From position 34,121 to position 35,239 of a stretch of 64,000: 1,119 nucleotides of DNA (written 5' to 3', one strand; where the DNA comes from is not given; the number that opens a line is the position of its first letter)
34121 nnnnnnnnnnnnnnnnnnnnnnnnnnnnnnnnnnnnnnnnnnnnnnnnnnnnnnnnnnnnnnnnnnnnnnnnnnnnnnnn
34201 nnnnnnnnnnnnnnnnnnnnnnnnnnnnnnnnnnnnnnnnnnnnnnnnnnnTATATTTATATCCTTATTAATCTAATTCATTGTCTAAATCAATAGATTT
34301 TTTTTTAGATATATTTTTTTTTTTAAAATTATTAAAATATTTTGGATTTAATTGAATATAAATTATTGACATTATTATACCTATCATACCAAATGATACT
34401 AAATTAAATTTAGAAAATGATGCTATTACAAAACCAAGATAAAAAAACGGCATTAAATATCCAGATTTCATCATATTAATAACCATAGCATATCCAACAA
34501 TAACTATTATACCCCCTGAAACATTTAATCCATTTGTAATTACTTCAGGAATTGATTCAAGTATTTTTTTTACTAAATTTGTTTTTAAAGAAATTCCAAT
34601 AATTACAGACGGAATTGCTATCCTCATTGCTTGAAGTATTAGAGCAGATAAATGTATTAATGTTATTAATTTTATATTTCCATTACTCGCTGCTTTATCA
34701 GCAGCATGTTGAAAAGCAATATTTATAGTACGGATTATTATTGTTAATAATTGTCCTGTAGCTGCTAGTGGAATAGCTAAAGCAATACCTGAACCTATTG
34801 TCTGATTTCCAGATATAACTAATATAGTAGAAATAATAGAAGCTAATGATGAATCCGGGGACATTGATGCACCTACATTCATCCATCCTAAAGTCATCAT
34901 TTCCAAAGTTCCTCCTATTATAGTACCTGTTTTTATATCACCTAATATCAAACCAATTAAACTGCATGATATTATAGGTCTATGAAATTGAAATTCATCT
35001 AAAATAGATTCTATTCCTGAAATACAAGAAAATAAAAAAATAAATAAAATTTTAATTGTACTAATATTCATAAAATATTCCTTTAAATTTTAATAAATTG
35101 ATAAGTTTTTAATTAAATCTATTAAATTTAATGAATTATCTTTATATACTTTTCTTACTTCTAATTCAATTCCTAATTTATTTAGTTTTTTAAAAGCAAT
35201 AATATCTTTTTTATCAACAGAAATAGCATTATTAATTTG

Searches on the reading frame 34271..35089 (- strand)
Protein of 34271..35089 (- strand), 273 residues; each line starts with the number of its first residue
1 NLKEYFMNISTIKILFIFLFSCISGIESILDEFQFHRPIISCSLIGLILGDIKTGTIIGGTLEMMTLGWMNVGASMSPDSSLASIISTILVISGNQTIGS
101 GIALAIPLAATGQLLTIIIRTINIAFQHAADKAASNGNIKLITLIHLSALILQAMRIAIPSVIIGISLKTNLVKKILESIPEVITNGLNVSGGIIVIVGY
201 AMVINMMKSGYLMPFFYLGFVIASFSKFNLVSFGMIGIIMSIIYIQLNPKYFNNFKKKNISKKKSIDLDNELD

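Call 19: search_protein_families(library=pfam, proteins=[window:34271-35089:-], max_evalue=0.001)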
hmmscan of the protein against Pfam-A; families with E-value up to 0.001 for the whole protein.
window:34271-35089:- (273 aa): 1 family
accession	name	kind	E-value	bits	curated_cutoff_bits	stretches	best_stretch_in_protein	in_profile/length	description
PF03609.19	EII-Sor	-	9.6e-74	248.2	26.3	1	12-243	2-233/233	PTS system sorbose-specific iic component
